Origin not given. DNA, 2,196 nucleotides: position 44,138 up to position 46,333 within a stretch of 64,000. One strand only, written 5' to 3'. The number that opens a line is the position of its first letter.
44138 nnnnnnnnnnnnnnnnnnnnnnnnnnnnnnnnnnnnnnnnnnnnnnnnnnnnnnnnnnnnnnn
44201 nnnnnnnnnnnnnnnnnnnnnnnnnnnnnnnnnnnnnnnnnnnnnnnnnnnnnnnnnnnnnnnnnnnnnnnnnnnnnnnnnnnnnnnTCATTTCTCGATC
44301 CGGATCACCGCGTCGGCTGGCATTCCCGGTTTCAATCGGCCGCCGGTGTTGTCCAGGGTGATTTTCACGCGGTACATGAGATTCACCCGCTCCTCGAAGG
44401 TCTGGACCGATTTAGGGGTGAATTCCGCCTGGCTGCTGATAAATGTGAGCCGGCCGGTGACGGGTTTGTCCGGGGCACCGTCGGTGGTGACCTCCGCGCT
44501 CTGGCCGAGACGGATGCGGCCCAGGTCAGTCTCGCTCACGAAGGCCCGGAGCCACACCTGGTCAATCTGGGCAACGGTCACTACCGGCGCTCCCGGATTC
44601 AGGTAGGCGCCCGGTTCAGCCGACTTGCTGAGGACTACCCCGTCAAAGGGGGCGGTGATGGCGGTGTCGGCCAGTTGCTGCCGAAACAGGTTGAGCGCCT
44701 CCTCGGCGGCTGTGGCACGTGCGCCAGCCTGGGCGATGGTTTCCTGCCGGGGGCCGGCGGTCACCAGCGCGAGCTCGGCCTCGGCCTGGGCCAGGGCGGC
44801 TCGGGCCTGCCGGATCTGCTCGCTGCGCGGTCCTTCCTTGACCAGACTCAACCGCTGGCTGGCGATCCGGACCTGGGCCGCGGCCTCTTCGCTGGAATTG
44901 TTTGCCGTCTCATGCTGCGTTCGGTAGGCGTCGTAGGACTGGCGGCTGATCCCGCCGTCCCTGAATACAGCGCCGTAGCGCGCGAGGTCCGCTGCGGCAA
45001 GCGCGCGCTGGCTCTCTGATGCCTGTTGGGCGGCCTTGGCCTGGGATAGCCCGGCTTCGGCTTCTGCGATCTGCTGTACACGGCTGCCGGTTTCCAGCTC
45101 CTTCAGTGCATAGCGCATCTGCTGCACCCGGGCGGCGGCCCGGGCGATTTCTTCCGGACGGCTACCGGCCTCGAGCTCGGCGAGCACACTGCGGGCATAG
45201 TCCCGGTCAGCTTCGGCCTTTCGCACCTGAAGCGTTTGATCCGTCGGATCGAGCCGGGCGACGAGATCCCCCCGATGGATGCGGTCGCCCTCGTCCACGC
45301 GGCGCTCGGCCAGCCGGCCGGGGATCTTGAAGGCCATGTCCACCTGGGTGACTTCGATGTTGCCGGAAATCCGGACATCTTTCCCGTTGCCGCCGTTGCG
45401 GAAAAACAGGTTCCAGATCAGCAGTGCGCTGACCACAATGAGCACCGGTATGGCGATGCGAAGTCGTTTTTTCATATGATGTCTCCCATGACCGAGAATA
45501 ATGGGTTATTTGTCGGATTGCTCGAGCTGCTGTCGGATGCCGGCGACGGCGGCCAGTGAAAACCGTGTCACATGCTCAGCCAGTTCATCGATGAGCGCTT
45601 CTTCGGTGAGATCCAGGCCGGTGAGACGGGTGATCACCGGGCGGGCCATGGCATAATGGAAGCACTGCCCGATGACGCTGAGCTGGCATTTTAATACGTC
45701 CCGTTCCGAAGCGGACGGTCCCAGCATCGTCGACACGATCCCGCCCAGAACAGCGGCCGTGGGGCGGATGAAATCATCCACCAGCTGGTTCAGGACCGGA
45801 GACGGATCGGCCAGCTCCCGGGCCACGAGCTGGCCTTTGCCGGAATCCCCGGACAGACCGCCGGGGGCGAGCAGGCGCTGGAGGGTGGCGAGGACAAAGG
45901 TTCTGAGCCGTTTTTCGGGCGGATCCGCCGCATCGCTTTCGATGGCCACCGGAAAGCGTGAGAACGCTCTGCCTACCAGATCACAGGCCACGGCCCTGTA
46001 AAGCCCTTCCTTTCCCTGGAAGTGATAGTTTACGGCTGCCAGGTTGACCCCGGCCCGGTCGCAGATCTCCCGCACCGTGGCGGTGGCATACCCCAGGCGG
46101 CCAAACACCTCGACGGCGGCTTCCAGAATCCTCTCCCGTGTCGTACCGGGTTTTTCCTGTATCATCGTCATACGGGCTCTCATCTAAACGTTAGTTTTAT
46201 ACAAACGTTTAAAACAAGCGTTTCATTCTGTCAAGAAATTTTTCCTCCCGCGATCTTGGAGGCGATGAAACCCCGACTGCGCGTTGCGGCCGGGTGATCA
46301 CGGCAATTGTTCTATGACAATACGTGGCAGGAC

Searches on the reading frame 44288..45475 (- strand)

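Call 38: search_protein_families(library=pfam, proteins=[window:44288-45475:-], max_evalue=0.0001)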
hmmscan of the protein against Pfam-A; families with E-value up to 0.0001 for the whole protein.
window:44288-45475:- (395 aa): 2 families
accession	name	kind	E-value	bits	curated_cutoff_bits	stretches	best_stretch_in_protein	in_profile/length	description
PF16576.10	HlyD_D23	-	2.2e-22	79.8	30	1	266-386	104-213/214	Barrel-sandwich domain of CusB or HlyD membrane-fusion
PF13437.12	HlyD_3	-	4.6e-22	79.2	22.2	1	273-384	2-106/106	HlyD family secretion protein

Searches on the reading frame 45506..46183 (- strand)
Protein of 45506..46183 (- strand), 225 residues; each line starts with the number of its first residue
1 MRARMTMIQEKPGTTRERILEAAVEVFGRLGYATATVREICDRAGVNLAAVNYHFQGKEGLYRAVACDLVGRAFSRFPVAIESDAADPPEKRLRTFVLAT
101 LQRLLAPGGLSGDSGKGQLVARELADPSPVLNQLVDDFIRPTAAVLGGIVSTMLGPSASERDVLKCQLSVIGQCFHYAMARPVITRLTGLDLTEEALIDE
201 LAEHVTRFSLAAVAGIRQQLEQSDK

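Call 38: search_protein_families(library=pfam, proteins=[window:45506-46183:-], max_evalue=0.0001)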
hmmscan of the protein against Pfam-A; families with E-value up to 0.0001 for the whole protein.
window:45506-46183:- (225 aa): 2 families
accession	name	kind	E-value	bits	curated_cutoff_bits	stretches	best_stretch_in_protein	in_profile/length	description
PF09209.16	CecR_C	-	3.2e-26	92.2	24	1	89-212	1-124/125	HTH-type transcriptional dual regulator CecR, C-terminal domain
PF00440.29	TetR_N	-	1.8e-14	53.7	24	1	19-65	1-47/47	Bacterial regulatory proteins, tetR family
